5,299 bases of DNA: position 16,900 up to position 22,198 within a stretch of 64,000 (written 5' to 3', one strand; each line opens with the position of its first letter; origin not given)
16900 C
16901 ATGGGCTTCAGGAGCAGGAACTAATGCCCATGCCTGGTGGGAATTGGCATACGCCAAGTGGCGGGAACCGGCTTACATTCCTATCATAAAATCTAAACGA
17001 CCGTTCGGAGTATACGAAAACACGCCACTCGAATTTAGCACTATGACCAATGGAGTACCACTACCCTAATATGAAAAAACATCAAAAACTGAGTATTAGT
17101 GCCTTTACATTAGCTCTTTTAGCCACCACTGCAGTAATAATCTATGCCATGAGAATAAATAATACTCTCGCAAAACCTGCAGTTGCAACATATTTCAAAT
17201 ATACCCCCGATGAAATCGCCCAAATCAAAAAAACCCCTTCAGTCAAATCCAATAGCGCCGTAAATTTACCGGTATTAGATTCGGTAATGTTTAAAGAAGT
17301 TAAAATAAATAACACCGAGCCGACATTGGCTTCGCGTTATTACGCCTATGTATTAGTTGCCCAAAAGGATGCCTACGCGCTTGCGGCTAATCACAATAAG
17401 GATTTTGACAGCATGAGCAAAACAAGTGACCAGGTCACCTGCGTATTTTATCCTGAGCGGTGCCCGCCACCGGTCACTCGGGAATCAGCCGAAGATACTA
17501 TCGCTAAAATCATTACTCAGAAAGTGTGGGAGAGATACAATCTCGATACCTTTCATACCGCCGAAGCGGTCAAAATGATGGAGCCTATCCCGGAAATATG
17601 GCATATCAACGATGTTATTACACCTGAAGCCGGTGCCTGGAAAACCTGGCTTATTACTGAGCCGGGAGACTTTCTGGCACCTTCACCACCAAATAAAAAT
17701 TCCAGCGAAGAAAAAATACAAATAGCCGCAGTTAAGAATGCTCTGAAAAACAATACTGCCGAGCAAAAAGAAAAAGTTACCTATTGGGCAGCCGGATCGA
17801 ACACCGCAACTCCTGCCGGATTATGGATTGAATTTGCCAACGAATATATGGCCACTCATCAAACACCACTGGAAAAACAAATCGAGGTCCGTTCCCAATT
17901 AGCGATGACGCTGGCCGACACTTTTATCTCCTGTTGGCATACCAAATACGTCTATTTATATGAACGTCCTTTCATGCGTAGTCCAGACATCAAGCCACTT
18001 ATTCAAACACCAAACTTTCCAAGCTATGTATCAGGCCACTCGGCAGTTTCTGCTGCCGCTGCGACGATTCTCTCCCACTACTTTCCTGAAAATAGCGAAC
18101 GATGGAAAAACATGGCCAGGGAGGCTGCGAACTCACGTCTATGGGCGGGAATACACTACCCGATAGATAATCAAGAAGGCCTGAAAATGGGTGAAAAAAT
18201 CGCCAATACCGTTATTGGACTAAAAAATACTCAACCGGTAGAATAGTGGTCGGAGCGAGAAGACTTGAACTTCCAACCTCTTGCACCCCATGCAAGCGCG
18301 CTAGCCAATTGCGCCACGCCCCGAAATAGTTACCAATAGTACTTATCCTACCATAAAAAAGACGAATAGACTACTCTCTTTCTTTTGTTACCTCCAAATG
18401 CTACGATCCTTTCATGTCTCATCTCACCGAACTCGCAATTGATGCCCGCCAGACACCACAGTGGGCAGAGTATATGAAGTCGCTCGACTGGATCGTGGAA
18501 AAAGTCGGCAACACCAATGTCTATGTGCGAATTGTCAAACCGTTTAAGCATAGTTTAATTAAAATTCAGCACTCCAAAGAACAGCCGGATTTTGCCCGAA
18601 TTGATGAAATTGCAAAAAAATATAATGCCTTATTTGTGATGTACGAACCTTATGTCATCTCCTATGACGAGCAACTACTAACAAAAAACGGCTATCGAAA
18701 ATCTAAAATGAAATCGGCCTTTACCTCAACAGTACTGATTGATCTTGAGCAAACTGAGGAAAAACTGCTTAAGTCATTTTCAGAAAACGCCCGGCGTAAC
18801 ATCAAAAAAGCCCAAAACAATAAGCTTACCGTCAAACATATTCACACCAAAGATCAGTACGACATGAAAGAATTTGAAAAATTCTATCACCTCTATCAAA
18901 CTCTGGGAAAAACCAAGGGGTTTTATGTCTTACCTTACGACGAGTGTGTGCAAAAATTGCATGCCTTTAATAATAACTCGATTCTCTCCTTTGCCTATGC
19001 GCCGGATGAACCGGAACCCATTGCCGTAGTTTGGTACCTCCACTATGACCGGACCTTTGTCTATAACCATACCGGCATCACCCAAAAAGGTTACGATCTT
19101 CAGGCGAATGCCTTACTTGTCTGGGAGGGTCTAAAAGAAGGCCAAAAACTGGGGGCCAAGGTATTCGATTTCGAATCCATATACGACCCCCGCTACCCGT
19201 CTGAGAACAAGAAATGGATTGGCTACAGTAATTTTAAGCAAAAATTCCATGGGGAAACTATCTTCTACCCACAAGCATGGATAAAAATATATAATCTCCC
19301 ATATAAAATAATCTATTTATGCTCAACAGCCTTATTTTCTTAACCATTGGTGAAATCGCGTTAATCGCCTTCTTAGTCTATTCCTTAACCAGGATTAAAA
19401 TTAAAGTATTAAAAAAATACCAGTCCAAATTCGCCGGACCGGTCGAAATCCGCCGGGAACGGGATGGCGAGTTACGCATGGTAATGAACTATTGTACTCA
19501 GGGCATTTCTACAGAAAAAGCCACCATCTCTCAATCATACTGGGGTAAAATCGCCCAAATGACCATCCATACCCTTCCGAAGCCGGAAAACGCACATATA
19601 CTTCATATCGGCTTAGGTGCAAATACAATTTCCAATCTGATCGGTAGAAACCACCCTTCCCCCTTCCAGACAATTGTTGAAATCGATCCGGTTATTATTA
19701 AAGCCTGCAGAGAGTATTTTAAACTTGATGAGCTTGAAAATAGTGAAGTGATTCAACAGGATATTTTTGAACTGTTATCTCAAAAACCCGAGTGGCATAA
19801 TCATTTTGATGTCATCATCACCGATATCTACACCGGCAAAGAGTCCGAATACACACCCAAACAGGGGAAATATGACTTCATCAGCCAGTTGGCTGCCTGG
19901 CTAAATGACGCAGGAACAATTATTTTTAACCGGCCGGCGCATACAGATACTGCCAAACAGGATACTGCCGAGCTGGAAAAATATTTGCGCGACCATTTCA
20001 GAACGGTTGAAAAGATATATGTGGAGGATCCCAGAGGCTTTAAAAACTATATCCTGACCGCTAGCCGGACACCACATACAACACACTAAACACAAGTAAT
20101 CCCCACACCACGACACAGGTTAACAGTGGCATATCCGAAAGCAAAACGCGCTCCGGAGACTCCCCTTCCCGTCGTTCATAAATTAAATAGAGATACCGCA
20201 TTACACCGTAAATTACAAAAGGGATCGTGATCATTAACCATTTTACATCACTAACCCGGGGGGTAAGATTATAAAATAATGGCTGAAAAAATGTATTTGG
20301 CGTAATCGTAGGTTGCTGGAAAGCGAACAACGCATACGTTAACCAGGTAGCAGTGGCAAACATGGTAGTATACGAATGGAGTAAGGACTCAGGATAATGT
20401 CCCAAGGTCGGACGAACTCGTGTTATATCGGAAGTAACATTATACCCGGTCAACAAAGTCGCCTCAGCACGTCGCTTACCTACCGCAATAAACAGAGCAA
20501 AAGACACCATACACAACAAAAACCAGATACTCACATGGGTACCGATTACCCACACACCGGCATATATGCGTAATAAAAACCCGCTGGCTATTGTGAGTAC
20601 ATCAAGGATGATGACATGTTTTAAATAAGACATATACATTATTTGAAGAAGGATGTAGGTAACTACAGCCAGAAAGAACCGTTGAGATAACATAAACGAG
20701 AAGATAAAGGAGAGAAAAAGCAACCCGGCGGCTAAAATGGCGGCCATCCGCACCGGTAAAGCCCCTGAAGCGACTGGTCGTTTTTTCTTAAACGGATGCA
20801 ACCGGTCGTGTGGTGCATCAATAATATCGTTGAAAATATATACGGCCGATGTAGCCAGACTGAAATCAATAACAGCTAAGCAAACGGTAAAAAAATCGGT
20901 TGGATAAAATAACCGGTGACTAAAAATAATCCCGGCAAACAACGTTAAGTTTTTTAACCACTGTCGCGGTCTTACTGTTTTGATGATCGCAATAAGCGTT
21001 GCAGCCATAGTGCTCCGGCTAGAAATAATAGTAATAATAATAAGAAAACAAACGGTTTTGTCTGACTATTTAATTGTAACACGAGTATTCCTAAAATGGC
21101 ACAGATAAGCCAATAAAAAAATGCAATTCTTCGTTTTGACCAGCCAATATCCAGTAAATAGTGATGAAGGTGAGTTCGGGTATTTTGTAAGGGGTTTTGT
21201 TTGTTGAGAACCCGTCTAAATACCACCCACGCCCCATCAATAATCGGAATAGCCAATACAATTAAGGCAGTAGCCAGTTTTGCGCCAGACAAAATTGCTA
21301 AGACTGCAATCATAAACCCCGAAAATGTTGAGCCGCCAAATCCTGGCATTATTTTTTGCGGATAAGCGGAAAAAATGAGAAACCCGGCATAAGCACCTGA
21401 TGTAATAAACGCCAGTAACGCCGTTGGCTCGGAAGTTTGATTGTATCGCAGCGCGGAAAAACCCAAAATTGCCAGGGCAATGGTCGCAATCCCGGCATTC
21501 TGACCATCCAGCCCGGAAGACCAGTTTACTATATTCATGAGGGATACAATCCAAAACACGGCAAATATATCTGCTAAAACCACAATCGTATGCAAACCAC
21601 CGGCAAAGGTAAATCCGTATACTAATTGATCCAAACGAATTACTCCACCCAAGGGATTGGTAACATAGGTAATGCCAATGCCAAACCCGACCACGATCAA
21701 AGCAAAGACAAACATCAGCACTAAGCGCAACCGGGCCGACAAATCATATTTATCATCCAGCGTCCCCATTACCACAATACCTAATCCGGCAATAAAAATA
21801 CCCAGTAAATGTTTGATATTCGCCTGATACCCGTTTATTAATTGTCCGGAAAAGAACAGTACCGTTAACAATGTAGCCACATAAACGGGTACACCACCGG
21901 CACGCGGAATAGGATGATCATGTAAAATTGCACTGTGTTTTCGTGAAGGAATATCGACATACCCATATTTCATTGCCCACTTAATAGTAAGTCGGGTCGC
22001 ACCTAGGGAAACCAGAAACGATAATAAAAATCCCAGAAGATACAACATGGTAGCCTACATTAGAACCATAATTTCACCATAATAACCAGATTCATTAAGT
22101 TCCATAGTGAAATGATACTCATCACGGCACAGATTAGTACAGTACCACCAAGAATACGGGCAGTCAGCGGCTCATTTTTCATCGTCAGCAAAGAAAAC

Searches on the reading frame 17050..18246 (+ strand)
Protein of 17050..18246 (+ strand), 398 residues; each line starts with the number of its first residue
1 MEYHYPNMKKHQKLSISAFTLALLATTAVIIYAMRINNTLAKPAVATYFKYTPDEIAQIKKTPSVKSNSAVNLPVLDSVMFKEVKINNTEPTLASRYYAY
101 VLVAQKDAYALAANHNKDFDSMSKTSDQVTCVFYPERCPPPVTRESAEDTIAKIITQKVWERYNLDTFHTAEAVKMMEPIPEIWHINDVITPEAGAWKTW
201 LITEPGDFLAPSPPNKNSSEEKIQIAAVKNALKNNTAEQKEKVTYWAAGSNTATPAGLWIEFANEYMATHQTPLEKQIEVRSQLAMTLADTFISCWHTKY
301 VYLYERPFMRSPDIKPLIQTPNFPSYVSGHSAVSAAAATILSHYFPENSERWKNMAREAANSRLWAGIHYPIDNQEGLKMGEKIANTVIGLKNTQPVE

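Call 73: search_protein_families(library=ncbifam, proteins=[window:17050-18246:+], max_evalue=0.0001)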
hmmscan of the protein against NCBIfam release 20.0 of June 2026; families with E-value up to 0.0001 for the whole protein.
window:17050-18246:+ (398 aa): 1 family
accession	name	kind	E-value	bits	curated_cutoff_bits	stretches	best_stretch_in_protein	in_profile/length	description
NF047884.1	UdeprDiPSep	equivalog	3.1e-06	27.2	250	1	291-391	81-186/188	undecaprenyl-diphosphatase SepP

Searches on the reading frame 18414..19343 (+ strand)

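Call 46: search_protein_families(library=pfam, proteins=[window:18414-19343:+], max_evalue=0.001)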
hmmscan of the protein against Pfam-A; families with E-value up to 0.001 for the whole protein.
window:18414-19343:+ (309 aa): 2 families
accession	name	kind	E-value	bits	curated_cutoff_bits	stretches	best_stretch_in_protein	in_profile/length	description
PF02388.22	FemAB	-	7.5e-08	32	24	1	104-170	151-212/406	FemAB family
PF13480.13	Acetyltransf_6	-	9e-07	29.6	22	1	125-253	2-134/143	Acetyltransferase (GNAT) domain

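Call 73: search_protein_families(library=ncbifam, proteins=[window:18414-19343:+], max_evalue=0.0001)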
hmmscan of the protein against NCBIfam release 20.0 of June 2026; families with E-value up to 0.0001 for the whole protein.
window:18414-19343:+ (309 aa): 1 family
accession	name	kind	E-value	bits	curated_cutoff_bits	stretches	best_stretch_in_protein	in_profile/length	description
TIGR03019.1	pepcterm_femAB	equivalog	6.6e-09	35.3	260.35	1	103-253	117-258/330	FemAB family XrtA/PEP-CTERM system-associated protein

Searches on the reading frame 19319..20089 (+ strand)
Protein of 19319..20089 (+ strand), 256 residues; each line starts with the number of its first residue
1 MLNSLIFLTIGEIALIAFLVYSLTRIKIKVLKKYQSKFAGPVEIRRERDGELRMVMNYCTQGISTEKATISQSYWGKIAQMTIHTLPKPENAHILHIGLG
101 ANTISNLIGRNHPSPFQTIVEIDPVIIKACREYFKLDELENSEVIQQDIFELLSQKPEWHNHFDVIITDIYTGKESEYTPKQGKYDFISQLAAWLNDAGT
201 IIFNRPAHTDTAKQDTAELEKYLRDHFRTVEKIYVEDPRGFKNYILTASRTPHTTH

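Call 46: search_protein_families(library=pfam, proteins=[window:19319-20089:+], max_evalue=0.001)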
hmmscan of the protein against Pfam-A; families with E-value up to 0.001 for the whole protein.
window:19319-20089:+ (256 aa): 3 families
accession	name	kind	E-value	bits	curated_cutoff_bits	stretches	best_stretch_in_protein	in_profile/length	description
PF01564.23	Spermine_synth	-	1.9e-08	34.5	22.9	1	78-238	8-164/186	Spermine/spermidine synthase domain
PF05175.20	MTS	-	1.7e-05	25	23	1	79-231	20-158/170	Methyltransferase small domain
PF13847.12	Methyltransf_31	-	0.00016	21.8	27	1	118-221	32-127/145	Methyltransferase domain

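Call 73: search_protein_families(library=ncbifam, proteins=[window:19319-20089:+], max_evalue=0.0001)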
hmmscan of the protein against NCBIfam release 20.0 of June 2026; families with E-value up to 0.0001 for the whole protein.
window:19319-20089:+ (256 aa): 5 families
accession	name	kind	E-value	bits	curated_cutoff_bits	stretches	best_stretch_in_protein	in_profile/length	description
NF037959.1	MFS_SpdSyn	subfamily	1.7e-13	50.2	40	1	53-253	237-435/480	fused MFS/spermidine synthase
NF003380.0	PRK04457.1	equivalog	3e-11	42.9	304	1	84-205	63-180/265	polyamine aminopropyltransferase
TIGR00417.1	speE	equivalog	1.5e-06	27.7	249.55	1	74-236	58-216/271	spermidine synthase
TIGR00755.1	ksgA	equivalog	7.6e-05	22.1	171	0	78-154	17-89/256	16S rRNA (adenine(1518)-N(6)/adenine(1519)-N(6))-dimethyltransferase RsmA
NF002010.0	PRK00811.1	equivalog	8.2e-05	22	260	1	93-234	81-221/287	polyamine aminopropyltransferase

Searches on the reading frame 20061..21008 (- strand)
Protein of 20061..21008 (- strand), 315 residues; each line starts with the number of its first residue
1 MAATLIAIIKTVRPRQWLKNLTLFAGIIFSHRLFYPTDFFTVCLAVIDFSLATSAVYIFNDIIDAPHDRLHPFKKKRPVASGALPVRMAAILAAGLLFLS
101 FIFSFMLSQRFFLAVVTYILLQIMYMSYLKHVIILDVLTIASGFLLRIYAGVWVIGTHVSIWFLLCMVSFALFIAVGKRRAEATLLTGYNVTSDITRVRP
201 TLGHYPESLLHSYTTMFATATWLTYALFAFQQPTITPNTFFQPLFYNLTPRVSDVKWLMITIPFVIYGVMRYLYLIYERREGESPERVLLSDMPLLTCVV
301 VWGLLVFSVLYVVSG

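Call 46: search_protein_families(library=pfam, proteins=[window:20061-21008:-], max_evalue=0.001)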
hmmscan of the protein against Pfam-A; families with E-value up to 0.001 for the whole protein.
window:20061-21008:- (315 aa): 1 family
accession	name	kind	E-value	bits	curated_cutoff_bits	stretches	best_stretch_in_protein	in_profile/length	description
PF01040.23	UbiA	-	3.3e-18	66.3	34.2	1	22-210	4-190/250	UbiA prenyltransferase family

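Call 72: search_solved_structures(query=window:20061-21008:-, max_evalue=0.01)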
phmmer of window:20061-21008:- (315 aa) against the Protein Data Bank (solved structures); distinct sequences matched with E-value up to 0.01: 4.
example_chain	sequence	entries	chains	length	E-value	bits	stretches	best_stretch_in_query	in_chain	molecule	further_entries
8j8j_D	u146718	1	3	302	1e-34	123.7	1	5-238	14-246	Decaprenyl-phosphate phosphoribosyltransferase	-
8j8k_A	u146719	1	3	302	2.3e-26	96.2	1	5-238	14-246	Decaprenyl-phosphate phosphoribosyltransferase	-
4tq3_A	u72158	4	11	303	7.4e-05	25.6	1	9-163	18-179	Prenyltransferase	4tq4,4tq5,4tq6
4od4_A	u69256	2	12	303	0.00077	22.3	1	23-115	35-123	4-hydroxybenzoate octaprenyltransferase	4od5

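Call 73: search_protein_families(library=ncbifam, proteins=[window:20061-21008:-], max_evalue=0.0001)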
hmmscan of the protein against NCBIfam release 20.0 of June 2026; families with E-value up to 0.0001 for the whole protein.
window:20061-21008:- (315 aa): 10 families
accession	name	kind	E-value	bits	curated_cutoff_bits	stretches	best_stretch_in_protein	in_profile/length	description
NF008977.0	PRK12324.1-2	equivalog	1.9e-66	224.5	234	1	6-311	3-288/297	decaprenyl-phosphate phosphoribosyltransferase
NF008978.0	PRK12324.1-4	equivalog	9.4e-64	215.4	207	1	6-312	33-321/322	decaprenyl-phosphate phosphoribosyltransferase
NF006088.0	PRK08238.1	equivalog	2e-46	158.7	351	1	4-185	191-372/482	UbiA family prenyltransferase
NF008976.0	PRK12324.1-1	equivalog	3.3e-45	154.8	474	1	6-302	19-295/306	decaprenyl-phosphate phosphoribosyltransferase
NF009523.0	PRK12884.1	equivalog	1.4e-12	47.5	269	1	7-177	6-170/279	prenyltransferase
TIGR01473.1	cyoE_ctaB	equivalog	3.7e-10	40.1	210.3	1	13-135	8-132/281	heme o synthase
TIGR01475.1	ubiA_other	subfamily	2e-08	34.1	180.8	1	23-175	21-172/282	UbiA-like polyprenyltransferase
NF035940.1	prenyl_rel_EboC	equivalog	2.4e-08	33.7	250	1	42-175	37-172/292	UbiA-like protein EboC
TIGR01474.1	ubiA_proteo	equivalog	9.3e-06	25.3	275.45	1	41-140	42-140/282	4-hydroxybenzoate octaprenyltransferase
NF003349.0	PRK04375.1-2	equivalog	7.1e-05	22.1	246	0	25-131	46-152/318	heme o synthase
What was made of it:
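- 20061..21008 (-): Candidate partner outside the locus (inferred): a polyprenyl-phosphate phosphoribosyltransferase (DPPRS-like UbiA family), which would make a lipid-linked pentofuranose donor for a GT-C. PDB 8j8j (DPPRS) at E 1e-34 (calls 72, 73).
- Closest known: Three-component extracytoplasmic pentofuranosylation systems. Same: The window holds a polyprenyl-phosphate phosphoribosyltransferase homologue above its NCBIfam cut-off (calls 72, 73).
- DPPRS plus several GT-C enzymes parallels arabinan synthesis (calls 72, 73).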

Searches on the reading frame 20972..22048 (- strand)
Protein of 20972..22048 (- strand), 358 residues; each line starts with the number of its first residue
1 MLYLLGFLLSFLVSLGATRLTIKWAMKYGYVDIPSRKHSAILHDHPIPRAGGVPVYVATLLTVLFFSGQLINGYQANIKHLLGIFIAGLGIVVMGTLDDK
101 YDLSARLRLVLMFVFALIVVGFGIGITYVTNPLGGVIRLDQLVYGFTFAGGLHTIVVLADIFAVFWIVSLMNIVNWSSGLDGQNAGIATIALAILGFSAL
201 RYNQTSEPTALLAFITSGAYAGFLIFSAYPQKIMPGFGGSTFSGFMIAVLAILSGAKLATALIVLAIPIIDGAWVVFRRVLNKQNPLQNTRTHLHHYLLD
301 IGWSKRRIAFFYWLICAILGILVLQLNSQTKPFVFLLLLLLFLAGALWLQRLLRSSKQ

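Call 46: search_protein_families(library=pfam, proteins=[window:20972-22048:-], max_evalue=0.001)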
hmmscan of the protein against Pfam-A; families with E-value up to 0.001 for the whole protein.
window:20972-22048:- (358 aa): 1 family
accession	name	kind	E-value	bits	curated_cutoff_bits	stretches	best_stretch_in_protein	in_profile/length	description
PF00953.26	Glycos_transf_4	-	1.6e-23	83.9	27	1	82-254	2-159/160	Glycosyl transferase family 4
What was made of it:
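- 20972..22048 (-): Candidate partner outside the locus (inferred): a WecA/MraY-family polyprenyl-phosphate sugar-1-phosphate transferase, a possible initiating enzyme. PF00953 at E 1.6e-23 (call 46).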

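Call 73: search_protein_families(library=ncbifam, proteins=[window:20972-22048:-], max_evalue=0.0001)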
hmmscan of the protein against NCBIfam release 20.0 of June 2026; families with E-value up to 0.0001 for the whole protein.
window:20972-22048:- (358 aa): 3 families
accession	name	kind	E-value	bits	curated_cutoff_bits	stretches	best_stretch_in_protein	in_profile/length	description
TIGR02380.1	ECA_wecA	exception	3.7e-25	88.8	326.05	1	7-352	4-336/346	UDP-N-acetylglucosamine--undecaprenyl-phosphate N-acetylglucosaminephosphotransferase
TIGR00445.1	mraY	equivalog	3.7e-15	56.2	192.05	1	43-324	31-315/321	phospho-N-acetylmuramoyl-pentapeptide-transferase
NF053644.1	MraY_archaea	equivalog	2.3e-14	53.5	450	1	156-322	179-338/340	pseudomurein biosynthesis MraY family phospho-N-acetylmuramoyl-pentapeptide-transferase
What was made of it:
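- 20972..22048 (-): Its best NCBIfam match is WecA, at 89 bits and well below the cut-off (call 73).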
